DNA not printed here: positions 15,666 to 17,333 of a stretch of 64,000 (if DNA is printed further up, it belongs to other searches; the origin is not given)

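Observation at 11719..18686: Compact divergent Rieske-oxygenase / extradiol-dioxygenase cluster with anion transporters but no electron-transfer partners, hydrolase or regulator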

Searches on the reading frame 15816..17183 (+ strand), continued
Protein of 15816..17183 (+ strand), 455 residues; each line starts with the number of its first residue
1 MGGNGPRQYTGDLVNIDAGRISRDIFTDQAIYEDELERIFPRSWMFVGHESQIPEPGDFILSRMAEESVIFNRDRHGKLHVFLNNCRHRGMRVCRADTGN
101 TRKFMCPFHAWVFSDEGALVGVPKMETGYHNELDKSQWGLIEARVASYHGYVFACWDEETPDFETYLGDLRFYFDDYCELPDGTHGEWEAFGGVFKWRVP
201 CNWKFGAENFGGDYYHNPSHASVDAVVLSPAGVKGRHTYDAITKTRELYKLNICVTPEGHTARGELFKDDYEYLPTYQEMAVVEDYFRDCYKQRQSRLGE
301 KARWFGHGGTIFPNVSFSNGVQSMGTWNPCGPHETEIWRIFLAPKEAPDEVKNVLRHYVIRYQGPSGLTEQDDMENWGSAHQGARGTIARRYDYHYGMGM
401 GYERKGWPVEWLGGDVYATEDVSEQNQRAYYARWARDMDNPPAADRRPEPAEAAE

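Call 24: search_protein_families(library=pfam, proteins=[L019:137-1069:+, L019:1072-1866:-, L019:1869-2336:+, L019:3295-4569:-, L019:7749-8504:+, L019:8501-9247:+, L019:9249-9641:+, L019:10133-11050:-, L019:11958-13256:-, L019:14114-14914:+], max_evalue=0.0001)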
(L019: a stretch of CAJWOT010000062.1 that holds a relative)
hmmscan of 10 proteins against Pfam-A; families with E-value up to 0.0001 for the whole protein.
L019:137-1069:+ (310 aa): 2 families
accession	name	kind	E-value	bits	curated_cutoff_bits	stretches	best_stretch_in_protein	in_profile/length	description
PF13378.12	MR_MLE_C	-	2.2e-65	220.9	29.4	1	99-303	3-218/219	Enolase C-terminal domain-like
PF02746.21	MR_MLE_N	-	3e-13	50.4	22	1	8-76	55-117/117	Mandelate racemase / muconate lactonizing enzyme, N-terminal domain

L019:1072-1866:- (264 aa): 1 family
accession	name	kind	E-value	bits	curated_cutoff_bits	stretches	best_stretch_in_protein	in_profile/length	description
PF05742.17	TANGO2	-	2.4e-22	80.8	22.6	1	7-137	1-140/257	Transport and Golgi organisation 2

L019:1869-2336:+ (155 aa): 1 family
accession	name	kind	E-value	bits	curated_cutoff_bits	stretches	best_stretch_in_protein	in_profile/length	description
PF07345.16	ATPaseInh_sub_z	-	7.5e-40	135.9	25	1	49-150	1-102/102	ATPase inhibitor subunit zeta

L019:3295-4569:- (424 aa): 1 family
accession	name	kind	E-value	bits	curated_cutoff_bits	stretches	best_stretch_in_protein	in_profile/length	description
PF00296.26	Bac_luciferase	-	3.6e-42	145.3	27.9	1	46-387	2-313/314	Luciferase-like monooxygenase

L019:7749-8504:+ (251 aa): 5 families
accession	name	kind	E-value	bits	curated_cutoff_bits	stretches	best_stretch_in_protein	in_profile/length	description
PF13561.12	adh_short_C2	-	4.7e-57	193.7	27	1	20-251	6-236/236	Enoyl-(Acyl carrier protein) reductase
PF00106.31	adh_short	-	1.3e-52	178.6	26.6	1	11-200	1-190/195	short chain dehydrogenase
PF23441.1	SDR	-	2.2e-09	37.5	27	1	9-249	6-254/258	SDR-like rossmann domain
PF08659.16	KR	-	9.1e-09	35.9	22.6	1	13-177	3-166/180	KR domain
PF01370.27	Epimerase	-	6e-05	23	20.9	0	13-179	1-161/240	NAD dependent epimerase/dehydratase family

L019:8501-9247:+ (248 aa): 1 family
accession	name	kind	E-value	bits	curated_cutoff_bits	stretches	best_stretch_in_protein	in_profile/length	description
PF06267.17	DUF1028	-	2.1e-48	165.1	26.2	1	2-199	1-192/193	Family of unknown function (DUF1028)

L019:9249-9641:+ (130 aa): 0 families

L019:10133-11050:- (305 aa): 1 family
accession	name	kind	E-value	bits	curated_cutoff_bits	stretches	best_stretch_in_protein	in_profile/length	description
PF02668.22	TauD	-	2.3e-65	221.6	27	1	23-297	2-267/267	Taurine catabolism dioxygenase TauD, TfdA family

L019:11958-13256:- (432 aa): 2 families
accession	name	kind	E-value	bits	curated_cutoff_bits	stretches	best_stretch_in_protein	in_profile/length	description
PF00206.25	Lyase_1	-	6.7e-56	190.4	27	1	7-284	7-310/312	Lyase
PF10397.14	ADSL_C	-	7.7e-26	90.7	32.7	1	350-428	1-79/79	Adenylosuccinate lyase C-terminus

L019:14114-14914:+ (266 aa): 0 families

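Call 25: search_protein_families(library=pfam, proteins=[L030:5496-7052:+, L030:7146-8234:+, L030:8283-9023:-, L030:12696-13508:+, L030:13600-14472:-, L030:14574-15401:+, L030:16590-17504:-, L030:17521-19677:+, L019:14980-15357:+, L019:15369-15791:+], max_evalue=0.0001)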
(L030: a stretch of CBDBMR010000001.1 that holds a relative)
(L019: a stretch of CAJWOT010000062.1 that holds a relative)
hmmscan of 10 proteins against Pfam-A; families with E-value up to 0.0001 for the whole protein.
L030:5496-7052:+ (518 aa): 2 families
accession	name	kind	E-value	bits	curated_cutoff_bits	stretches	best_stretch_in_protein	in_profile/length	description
PF01494.25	FAD_binding_3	-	2.9e-69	234.4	22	1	2-342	13-348/349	FAD binding domain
PF21274.3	Rng_hyd_C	-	6.2e-13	49.4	27.5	1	421-503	2-89/107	Aromatic-ring hydroxylase, C-terminal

L030:7146-8234:+ (362 aa): 0 families

L030:8283-9023:- (246 aa): 1 family
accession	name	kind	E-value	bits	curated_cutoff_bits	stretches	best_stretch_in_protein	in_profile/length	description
PF00596.27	Aldolase_II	-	3.7e-19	69.8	22.2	1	30-196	6-182/183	Class II Aldolase and Adducin N-terminal domain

L030:12696-13508:+ (270 aa): 1 family
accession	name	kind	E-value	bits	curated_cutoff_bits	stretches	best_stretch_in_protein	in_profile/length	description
PF13505.12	OMP_b-brl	-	8e-06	26.6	28.7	1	22-231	3-158/175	Outer membrane protein beta-barrel domain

L030:13600-14472:- (290 aa): 3 families
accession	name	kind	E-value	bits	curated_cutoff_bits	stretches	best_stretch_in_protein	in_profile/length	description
PF20434.5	BD-FAE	-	3.6e-20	72.8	26.8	1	61-158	1-103/215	BD-FAE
PF07859.19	Abhydrolase_3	-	2.3e-18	67.2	25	1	75-189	1-112/210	alpha/beta hydrolase fold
PF00135.34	COesterase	-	1.5e-15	57.6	27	2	126-164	165-203/515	Carboxylesterase family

L030:14574-15401:+ (275 aa): 1 family
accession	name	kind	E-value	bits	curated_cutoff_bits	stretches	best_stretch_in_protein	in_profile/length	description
PF00596.27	Aldolase_II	-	1.3e-38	133.2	22.2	1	46-223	2-183/183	Class II Aldolase and Adducin N-terminal domain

L030:16590-17504:- (304 aa): 1 family
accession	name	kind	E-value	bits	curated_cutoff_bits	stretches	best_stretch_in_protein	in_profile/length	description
PF01925.25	TauE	-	1.5e-28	100.5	32.6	1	68-298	2-237/237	Sulfite exporter TauE/SafE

L030:17521-19677:+ (718 aa): 4 families
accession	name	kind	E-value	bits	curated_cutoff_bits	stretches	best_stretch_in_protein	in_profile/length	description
PF01274.28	MS_TIM-barrel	-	2.4e-62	210.6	26.4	1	332-565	2-236/248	Malate synthase, TIM barrel domain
PF20658.2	MSG_insertion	-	2e-26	92.4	24.8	1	160-230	1-76/76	Malate synthase G, alpha-beta insertion domain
PF20659.2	MS_C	-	3.4e-26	92.4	23.1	1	585-678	2-97/118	Malate synthase, C-terminal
PF20656.2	MS_N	-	5e-12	45.6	23.5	1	24-69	10-55/64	Malate synthase, N-terminal domain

L019:14980-15357:+ (125 aa): 3 families
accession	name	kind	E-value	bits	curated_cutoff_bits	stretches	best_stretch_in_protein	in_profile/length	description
PF13669.12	Glyoxalase_4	-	2.9e-19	69.8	27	1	7-105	3-99/109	Glyoxalase/Bleomycin resistance protein/Dioxygenase superfamily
PF00903.31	Glyoxalase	-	6.6e-12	46.3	20.6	1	7-108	5-104/121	Glyoxalase/Bleomycin resistance protein/Dioxygenase superfamily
PF13468.12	Glyoxalase_3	-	4.4e-11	43.6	25.1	1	7-103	4-103/176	Glyoxalase-like domain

L019:15369-15791:+ (140 aa): 0 families

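Call 35: search_protein_families(library=pfam, proteins=[L007:1766-2566:+, L007:2624-3196:+, L007:4192-5460:-, L007:5802-7364:-, L007:7348-8157:-, L007:16964-18868:-, L007:18946-19932:-, L006:6729-7529:+, L006:18308-19684:-], max_evalue=0.0001)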
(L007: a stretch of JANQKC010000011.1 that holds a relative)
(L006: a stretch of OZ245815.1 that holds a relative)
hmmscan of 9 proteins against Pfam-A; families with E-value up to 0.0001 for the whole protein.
L007:1766-2566:+ (266 aa): 1 family
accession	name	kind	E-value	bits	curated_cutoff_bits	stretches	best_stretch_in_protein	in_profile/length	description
PF03372.29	Exo_endo_phos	-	3.4e-21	76.4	24.5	1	7-256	1-225/225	Endonuclease/Exonuclease/phosphatase family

L007:2624-3196:+ (190 aa): 0 families

L007:4192-5460:- (422 aa): 2 families
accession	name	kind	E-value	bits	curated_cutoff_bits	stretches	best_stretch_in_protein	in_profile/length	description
PF12897.13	Asp_aminotransf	-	5.4e-184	612.3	27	1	6-422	1-419/421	Aspartate amino-transferase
PF00155.27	Aminotran_1_2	-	4.5e-11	43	19.7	1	62-352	30-310/361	Aminotransferase class I and II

L007:5802-7364:- (520 aa): 2 families
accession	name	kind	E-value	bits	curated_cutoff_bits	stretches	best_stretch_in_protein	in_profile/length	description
PF00015.26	MCPsignal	-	4.3e-33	115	34.6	1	323-484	6-167/172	Methyl-accepting chemotaxis protein (MCP) signalling domain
PF00672.30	HAMP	-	5.6e-11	43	25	1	80-129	2-50/53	HAMP domain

L007:7348-8157:- (269 aa): 1 family
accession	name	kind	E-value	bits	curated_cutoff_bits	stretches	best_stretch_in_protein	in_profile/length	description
PF12729.13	4HB_MCP_1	-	5.7e-06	26.5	27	0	25-141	2-119/181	Four helix bundle sensory module for signal transduction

L007:16964-18868:- (634 aa): 1 family
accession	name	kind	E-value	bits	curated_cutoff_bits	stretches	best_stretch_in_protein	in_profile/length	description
PF06808.19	DctM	-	4.8e-81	273.1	23.8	1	121-556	1-407/413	Tripartite ATP-independent periplasmic transporter, DctM component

L007:18946-19932:- (328 aa): 1 family
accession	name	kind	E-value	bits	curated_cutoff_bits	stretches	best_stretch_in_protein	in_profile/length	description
PF16868.10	NMT1_3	-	4.2e-42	145.2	27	1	33-326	4-289/289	NMT1-like family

L006:6729-7529:+ (266 aa): 1 family
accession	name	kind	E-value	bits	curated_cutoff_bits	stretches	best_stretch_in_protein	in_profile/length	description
PF03372.29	Exo_endo_phos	-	1.9e-18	67.5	24.5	1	8-224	2-201/225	Endonuclease/Exonuclease/phosphatase family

L006:18308-19684:- (458 aa): 4 families
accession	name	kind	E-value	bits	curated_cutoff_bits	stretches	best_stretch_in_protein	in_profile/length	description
PF00534.26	Glycos_transf_1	-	9.2e-25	87.6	26.4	1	248-408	6-171/172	Glycosyl transferases group 1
PF13692.12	Glyco_trans_1_4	-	3.4e-24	86.2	27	1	259-395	3-142/142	Glycosyl transferases group 1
PF20706.3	GT4-conflict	-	5.8e-12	45.7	26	1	254-420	194-381/385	Family 4 Glycosyltransferase in conflict systems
PF13439.12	Glyco_transf_4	-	1.8e-07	31.8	28.5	1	94-236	47-170/170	Glycosyltransferase Family 4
